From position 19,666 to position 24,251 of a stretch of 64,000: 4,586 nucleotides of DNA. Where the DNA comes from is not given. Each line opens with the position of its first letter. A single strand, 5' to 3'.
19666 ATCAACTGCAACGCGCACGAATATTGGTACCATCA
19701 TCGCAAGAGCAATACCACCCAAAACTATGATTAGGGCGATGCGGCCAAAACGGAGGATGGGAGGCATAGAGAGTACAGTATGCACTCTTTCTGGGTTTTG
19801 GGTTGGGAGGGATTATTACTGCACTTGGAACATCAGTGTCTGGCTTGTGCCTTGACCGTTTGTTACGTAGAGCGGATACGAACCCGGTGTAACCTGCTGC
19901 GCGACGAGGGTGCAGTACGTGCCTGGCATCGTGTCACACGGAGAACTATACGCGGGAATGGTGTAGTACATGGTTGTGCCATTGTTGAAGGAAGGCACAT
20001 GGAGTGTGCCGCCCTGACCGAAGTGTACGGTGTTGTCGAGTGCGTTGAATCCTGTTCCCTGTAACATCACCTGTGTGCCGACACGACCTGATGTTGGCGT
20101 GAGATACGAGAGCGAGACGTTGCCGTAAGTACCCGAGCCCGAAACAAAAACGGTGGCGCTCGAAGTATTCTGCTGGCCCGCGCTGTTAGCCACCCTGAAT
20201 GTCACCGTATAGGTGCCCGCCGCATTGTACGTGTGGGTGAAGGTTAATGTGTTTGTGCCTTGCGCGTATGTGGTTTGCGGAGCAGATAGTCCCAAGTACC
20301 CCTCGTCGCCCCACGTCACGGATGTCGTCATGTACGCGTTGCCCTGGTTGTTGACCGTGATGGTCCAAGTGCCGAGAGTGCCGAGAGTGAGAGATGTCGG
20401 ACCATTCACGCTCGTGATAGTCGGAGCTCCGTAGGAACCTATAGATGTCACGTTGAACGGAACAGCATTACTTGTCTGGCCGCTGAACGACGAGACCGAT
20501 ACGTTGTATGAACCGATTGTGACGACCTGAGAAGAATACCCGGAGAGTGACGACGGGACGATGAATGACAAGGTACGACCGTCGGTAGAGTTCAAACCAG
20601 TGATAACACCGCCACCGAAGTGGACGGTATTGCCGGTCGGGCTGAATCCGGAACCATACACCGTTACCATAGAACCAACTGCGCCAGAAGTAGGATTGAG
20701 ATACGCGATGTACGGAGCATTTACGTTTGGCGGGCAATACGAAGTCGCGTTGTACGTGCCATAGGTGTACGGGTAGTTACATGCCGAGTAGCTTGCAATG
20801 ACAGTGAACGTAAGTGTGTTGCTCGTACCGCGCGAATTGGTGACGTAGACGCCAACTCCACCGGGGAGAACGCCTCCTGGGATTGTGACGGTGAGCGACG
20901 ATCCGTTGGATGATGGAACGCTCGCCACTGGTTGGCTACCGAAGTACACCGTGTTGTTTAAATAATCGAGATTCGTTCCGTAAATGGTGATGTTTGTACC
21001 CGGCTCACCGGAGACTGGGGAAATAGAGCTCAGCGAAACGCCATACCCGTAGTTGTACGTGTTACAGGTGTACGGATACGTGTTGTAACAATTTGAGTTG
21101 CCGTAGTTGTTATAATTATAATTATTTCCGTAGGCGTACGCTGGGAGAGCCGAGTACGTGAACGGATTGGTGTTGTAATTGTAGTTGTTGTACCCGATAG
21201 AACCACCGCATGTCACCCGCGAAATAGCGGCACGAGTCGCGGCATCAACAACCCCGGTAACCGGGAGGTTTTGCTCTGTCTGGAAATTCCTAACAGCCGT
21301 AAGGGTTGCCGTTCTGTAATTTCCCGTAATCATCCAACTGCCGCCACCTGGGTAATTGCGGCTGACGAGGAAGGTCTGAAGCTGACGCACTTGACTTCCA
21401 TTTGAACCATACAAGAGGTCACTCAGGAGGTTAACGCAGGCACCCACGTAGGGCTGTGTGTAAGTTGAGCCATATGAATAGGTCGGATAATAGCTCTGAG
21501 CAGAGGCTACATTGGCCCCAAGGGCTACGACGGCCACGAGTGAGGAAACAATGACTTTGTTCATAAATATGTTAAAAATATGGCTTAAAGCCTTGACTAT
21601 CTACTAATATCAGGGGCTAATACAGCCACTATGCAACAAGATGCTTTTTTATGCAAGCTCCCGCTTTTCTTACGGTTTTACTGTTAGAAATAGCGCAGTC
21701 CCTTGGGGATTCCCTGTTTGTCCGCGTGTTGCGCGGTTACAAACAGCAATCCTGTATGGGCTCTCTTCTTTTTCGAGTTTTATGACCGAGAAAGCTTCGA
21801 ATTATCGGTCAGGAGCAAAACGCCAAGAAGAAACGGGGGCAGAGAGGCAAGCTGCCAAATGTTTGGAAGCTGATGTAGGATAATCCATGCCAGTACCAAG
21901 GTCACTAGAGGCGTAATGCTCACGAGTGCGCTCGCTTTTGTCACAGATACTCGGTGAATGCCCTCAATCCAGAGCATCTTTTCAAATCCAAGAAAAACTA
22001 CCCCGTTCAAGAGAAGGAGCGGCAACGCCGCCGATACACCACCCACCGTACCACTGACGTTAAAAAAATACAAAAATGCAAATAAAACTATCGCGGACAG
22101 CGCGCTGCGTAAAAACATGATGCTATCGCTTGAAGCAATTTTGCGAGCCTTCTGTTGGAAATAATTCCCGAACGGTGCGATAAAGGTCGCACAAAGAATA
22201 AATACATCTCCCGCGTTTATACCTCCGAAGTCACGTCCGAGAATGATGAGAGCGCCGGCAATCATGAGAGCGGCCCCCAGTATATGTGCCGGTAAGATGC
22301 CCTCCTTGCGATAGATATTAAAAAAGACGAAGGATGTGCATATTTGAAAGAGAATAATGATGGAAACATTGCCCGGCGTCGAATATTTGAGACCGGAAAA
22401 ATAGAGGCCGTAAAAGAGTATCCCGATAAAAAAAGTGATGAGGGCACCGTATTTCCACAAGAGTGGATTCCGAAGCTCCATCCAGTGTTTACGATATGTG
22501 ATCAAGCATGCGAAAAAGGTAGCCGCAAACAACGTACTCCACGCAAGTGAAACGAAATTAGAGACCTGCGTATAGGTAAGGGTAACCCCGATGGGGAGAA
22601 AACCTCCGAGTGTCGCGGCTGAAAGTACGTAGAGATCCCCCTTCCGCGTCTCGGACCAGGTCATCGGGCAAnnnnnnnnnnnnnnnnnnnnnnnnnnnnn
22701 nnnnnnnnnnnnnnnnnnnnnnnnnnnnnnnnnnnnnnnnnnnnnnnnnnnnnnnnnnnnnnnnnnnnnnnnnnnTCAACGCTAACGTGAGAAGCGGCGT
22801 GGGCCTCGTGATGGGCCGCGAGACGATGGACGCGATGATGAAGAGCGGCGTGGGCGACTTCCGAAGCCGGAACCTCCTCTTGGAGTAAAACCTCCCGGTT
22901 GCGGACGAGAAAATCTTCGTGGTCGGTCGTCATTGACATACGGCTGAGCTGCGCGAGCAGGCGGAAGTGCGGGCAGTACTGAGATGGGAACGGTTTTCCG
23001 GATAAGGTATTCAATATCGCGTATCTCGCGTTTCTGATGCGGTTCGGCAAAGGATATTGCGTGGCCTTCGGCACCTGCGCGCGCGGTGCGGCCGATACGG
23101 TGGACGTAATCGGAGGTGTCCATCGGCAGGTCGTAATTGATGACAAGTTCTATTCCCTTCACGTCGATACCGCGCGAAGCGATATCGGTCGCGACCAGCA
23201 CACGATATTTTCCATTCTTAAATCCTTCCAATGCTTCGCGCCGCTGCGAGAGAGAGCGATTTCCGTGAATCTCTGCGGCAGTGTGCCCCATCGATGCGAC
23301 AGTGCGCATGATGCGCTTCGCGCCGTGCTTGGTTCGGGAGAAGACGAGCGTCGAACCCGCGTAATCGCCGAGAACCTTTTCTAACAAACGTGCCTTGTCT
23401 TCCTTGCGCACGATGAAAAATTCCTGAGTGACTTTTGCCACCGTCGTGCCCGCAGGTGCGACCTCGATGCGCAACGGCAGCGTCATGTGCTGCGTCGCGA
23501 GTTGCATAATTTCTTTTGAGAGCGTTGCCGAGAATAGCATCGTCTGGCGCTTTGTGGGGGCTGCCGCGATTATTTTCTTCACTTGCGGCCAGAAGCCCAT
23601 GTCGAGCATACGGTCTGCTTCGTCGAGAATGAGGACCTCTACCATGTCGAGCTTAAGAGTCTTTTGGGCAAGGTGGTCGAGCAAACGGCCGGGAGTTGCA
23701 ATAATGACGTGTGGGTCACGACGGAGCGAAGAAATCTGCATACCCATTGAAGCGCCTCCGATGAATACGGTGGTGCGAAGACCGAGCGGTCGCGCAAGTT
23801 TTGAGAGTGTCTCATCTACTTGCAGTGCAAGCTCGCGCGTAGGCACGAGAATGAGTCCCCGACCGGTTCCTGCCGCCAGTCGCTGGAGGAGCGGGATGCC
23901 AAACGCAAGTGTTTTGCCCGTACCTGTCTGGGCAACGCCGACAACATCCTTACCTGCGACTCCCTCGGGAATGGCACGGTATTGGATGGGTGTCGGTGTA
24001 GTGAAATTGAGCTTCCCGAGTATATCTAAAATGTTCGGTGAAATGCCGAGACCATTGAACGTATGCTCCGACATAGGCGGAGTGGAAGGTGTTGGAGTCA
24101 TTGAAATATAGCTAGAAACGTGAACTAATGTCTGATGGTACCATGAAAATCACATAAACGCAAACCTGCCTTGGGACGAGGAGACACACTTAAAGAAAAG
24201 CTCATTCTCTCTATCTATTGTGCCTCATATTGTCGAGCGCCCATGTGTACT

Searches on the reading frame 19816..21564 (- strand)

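Call 100: search_protein_families(library=pfam, proteins=[window:19816-21564:-], max_evalue=0.00001)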
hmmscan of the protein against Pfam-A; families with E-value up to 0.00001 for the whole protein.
window:19816-21564:- (582 aa): 2 families
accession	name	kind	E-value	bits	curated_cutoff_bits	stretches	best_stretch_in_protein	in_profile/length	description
PF01833.30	TIG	-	2.4e-20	72.7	20.9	1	178-255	3-84/84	IPT/TIG domain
PF01471.23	PG_binding_1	-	1.2e-13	51.5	23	1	55-114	1-57/57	Putative peptidoglycan binding domain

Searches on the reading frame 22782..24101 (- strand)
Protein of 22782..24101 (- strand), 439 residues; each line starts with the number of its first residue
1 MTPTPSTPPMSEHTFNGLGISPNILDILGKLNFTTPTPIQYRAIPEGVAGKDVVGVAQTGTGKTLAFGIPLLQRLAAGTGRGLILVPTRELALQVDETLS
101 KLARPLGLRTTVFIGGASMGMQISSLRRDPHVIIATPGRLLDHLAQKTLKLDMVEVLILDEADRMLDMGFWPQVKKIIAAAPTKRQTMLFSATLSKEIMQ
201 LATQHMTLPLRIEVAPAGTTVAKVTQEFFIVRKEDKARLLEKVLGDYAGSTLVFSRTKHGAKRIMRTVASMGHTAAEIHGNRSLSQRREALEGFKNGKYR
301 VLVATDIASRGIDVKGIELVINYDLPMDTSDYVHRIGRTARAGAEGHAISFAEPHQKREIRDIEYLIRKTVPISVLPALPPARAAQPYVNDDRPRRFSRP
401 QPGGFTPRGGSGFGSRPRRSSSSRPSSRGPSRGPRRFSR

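Call 100: search_protein_families(library=pfam, proteins=[window:22782-24101:-], max_evalue=0.00001)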
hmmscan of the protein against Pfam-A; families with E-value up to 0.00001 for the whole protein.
window:22782-24101:- (439 aa): 3 families
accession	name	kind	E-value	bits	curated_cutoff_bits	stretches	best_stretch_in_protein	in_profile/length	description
PF00270.35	DEAD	-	1.6e-49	168.3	26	1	37-200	1-166/167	DEAD/DEAH box helicase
PF00271.37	Helicase_C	-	2e-29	102.5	23.5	1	236-343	2-110/110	Helicase conserved C-terminal domain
PF04851.21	ResIII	-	2.3e-07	31.3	22.5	1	54-194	27-162/164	Type III restriction enzyme, res subunit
